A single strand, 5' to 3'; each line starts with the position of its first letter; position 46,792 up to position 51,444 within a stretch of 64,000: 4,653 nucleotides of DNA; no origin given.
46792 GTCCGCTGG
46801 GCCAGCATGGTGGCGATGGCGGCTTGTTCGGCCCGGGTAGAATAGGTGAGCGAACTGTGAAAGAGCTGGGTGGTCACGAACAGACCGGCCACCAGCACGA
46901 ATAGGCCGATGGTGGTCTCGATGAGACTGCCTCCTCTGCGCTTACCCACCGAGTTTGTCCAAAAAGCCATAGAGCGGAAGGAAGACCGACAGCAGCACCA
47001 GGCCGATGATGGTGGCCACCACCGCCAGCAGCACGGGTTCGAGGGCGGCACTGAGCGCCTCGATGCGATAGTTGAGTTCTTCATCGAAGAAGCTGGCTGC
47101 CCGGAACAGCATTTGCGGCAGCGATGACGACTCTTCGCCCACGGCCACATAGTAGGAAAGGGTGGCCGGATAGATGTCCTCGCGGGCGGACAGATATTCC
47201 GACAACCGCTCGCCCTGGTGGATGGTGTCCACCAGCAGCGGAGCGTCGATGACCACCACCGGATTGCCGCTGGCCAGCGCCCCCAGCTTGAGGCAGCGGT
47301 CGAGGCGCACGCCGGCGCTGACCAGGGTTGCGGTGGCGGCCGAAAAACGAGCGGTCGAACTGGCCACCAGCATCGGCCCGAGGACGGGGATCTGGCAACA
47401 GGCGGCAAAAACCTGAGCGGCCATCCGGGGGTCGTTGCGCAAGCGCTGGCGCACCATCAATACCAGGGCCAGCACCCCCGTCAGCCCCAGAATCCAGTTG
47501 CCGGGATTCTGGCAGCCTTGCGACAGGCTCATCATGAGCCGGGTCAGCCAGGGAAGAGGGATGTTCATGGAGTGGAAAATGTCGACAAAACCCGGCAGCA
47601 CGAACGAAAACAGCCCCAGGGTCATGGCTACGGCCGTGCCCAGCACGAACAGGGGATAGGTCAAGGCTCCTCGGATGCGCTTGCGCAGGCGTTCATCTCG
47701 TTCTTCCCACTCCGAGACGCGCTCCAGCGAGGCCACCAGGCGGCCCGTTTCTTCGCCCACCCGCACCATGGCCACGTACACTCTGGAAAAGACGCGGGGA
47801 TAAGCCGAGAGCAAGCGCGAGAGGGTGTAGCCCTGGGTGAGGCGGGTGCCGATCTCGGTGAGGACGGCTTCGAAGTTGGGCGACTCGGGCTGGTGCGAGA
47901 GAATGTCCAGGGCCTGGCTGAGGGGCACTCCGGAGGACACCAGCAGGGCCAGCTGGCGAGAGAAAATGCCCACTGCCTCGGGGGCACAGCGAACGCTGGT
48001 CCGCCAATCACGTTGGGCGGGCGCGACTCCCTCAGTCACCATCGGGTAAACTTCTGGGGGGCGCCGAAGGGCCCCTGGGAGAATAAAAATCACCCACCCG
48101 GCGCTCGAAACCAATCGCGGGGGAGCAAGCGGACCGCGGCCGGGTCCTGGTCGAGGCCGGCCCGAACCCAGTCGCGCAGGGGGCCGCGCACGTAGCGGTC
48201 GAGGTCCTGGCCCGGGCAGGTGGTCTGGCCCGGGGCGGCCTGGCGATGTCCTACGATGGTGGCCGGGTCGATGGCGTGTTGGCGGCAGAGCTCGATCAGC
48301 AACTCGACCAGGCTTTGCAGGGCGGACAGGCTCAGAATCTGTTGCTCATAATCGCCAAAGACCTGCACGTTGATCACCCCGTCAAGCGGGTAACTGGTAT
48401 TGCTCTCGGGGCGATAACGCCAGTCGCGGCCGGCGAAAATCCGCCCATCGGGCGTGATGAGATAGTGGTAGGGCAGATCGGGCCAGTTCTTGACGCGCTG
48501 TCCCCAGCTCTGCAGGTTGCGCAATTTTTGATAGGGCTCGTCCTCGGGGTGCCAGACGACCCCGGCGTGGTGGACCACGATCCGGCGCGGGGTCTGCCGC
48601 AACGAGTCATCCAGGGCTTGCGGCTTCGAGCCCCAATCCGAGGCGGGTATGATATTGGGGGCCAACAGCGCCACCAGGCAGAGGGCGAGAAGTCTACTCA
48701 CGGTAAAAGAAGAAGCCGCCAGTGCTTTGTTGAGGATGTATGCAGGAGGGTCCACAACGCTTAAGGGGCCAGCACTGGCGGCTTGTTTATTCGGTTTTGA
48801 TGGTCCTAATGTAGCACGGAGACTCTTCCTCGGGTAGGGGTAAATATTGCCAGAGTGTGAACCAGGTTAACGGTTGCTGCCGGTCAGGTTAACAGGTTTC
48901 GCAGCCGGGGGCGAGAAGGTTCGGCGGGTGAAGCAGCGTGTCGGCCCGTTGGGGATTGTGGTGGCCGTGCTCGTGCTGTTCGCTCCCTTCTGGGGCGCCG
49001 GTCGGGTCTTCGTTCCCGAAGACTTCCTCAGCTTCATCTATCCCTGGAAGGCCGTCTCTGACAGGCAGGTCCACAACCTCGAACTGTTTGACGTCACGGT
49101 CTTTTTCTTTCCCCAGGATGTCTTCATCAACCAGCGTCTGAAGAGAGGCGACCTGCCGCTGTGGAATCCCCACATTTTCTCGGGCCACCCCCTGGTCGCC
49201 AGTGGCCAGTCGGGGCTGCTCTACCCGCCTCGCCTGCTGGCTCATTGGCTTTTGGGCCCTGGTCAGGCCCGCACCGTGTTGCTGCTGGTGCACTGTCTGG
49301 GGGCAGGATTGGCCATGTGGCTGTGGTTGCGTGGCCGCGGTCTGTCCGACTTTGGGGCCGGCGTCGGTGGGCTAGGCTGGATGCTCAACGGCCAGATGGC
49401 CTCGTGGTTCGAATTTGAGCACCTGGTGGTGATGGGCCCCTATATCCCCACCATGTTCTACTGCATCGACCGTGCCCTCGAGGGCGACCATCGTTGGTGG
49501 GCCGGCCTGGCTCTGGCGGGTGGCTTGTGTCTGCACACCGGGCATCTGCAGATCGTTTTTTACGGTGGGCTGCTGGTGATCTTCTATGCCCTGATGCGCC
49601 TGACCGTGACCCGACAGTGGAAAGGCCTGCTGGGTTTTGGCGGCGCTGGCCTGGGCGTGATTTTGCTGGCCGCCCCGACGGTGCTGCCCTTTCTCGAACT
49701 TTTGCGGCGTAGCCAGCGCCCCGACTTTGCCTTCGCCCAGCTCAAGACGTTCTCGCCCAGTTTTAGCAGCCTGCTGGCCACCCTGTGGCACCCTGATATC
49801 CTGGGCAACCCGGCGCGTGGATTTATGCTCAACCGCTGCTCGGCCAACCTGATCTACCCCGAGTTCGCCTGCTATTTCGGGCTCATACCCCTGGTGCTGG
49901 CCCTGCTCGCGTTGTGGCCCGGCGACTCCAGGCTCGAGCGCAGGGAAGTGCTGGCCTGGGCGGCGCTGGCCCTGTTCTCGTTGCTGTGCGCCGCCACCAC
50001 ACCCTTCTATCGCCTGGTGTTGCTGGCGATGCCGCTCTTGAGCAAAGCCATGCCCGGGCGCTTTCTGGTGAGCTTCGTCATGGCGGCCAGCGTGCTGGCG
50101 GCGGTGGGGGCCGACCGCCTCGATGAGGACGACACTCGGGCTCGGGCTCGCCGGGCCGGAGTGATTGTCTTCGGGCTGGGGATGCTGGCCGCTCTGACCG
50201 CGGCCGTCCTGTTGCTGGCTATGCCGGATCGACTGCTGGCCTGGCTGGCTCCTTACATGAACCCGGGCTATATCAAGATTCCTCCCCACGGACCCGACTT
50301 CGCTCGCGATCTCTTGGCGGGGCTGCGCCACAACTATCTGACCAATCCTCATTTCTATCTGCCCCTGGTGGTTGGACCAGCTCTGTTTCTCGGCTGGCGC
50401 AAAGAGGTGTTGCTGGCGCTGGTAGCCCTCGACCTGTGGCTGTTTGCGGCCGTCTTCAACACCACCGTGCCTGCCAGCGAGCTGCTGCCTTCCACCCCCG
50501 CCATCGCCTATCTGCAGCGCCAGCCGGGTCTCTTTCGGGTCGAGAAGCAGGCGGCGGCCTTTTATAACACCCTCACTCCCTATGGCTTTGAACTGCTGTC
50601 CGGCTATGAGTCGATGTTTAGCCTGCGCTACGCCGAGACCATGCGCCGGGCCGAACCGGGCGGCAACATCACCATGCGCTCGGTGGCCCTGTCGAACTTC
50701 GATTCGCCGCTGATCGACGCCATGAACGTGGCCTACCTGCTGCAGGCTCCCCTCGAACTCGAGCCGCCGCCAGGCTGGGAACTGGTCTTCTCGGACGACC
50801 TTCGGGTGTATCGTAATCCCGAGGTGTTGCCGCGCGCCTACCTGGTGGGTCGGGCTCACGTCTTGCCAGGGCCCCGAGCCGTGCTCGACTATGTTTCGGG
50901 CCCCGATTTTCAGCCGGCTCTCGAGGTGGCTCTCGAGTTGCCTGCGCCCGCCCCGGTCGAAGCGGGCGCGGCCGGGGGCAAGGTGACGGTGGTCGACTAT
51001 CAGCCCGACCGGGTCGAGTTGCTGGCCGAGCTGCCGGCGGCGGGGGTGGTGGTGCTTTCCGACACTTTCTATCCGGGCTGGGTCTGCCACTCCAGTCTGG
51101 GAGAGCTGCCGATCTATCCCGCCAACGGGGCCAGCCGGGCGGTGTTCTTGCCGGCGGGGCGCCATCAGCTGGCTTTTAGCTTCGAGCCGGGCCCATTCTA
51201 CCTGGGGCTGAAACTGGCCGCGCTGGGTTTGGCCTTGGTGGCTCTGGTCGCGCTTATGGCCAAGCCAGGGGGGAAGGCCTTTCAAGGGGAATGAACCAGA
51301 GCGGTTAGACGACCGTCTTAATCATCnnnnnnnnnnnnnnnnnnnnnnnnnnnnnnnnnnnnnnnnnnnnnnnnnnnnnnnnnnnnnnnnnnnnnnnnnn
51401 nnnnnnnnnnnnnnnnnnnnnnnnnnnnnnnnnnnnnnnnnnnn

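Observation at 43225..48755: Amidase_2 - GspF - three minor pseudopilins - prepilin::PD40 beta-propeller fusion in one tightly overlapped operon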

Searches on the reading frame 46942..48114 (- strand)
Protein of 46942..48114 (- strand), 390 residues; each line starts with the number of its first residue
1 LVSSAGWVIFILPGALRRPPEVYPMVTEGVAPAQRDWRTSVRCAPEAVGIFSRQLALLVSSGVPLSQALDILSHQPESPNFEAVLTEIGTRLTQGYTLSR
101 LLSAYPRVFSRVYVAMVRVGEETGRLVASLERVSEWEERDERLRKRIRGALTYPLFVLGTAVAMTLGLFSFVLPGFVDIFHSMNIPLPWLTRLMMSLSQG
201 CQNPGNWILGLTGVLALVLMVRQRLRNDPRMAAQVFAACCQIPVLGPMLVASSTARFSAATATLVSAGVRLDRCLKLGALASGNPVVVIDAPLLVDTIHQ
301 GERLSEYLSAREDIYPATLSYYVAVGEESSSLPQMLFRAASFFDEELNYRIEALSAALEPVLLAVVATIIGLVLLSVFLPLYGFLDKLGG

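Call 4: search_protein_families(library=pfam, proteins=[window:46942-48114:-], max_evalue=0.1)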
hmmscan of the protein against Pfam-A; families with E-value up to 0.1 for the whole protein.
window:46942-48114:- (390 aa): 1 family
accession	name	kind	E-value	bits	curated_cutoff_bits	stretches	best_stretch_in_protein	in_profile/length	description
PF00482.28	T2SSF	-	7.6e-49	165.3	25.2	2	51-174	1-125/125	Type II secretion system (T2SS), protein F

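Call 5: search_protein_families(library=ncbifam, proteins=[window:46942-48114:-], max_evalue=0.1)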
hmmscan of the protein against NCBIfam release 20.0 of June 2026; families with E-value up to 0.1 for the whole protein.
window:46942-48114:- (390 aa): 7 families
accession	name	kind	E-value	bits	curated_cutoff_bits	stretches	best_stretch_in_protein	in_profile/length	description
TIGR02120.1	GspF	equivalog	4.5e-76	256.7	424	1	40-381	57-394/401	type II secretion system inner membrane protein GspF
NF052607.1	T4PiliAsmPilCThrm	equivalog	3.7e-70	237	700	1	47-388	67-404/406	type IV pilus assembly protein PilC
NF007861.0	PRK10573.1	equivalog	1.7e-68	231.5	401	1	48-388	61-398/401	protein transport protein HofC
NF052606.1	T4PiliAsmPilCMyx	equivalog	6.9e-62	209.6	700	1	48-384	82-414/419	type IV pilus assembly protein PilC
NF047826.1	T3SSXpsF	equivalog_domain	5.2e-58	196.8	650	1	19-388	39-404/405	type II secretion system protein XpsF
NF041012.2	T4P_ComGB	equivalog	1.8e-39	136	240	1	52-385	7-331/332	competence type IV pilus assembly protein ComGB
NF005733.0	PRK07558.1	equivalog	0.018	15.2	85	0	156-173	50-67/75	F0F1 ATP synthase subunit C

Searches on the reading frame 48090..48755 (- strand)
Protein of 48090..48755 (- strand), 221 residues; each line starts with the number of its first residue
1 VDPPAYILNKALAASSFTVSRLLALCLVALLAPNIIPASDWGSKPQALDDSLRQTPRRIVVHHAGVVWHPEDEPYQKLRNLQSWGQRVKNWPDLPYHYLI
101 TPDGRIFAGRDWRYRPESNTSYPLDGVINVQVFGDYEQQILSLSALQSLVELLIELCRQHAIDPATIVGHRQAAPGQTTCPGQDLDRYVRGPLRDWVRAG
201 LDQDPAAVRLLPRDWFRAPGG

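Call 4: search_protein_families(library=pfam, proteins=[window:48090-48755:-], max_evalue=0.1)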
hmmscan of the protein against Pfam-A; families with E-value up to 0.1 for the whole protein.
window:48090-48755:- (221 aa): 1 family
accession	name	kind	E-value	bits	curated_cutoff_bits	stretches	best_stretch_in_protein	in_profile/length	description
PF01510.30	Amidase_2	-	2.1e-15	57.6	26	1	54-183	3-131/131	N-acetylmuramoyl-L-alanine amidase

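Call 5: search_protein_families(library=ncbifam, proteins=[window:48090-48755:-], max_evalue=0.1)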
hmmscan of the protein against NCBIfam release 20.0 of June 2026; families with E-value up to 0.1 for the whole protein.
window:48090-48755:- (221 aa): 1 family
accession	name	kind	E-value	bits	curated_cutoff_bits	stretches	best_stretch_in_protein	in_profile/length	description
NF008758.0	PRK11789.1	equivalog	0.02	14.3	143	1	145-186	133-174/190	1,6-anhydro-N-acetylmuramyl-L-alanine amidase AmpD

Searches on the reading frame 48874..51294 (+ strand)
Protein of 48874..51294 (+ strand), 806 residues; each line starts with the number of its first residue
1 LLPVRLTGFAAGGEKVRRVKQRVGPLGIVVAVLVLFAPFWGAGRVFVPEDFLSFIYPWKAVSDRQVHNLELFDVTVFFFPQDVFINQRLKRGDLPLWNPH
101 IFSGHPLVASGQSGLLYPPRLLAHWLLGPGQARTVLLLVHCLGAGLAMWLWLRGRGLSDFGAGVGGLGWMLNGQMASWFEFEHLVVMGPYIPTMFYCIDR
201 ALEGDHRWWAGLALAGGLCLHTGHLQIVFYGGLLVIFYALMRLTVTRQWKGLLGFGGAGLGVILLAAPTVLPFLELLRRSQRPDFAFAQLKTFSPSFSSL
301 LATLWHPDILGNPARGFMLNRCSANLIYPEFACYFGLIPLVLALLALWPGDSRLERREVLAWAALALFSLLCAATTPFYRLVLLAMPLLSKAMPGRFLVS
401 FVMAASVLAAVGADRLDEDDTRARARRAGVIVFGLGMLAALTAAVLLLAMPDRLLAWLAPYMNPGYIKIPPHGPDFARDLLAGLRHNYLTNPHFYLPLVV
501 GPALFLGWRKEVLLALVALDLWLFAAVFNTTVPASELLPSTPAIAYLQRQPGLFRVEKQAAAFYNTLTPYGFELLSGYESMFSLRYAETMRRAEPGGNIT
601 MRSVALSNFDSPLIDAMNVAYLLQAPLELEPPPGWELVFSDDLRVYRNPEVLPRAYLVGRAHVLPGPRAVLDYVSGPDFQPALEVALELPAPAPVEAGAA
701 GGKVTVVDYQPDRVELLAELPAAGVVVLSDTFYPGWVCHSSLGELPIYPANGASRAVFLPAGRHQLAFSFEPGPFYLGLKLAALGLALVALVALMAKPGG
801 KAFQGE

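Call 7: search_protein_families(library=pfam, proteins=[window:48874-51294:+], max_evalue=0.01)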
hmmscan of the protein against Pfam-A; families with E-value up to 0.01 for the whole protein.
window:48874-51294:+ (806 aa): 1 family
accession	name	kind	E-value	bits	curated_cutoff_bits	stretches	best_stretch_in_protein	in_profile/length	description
PF09586.16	YfhO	-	0.0019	17.1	28.5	0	229-419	187-363/835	Bacterial membrane protein YfhO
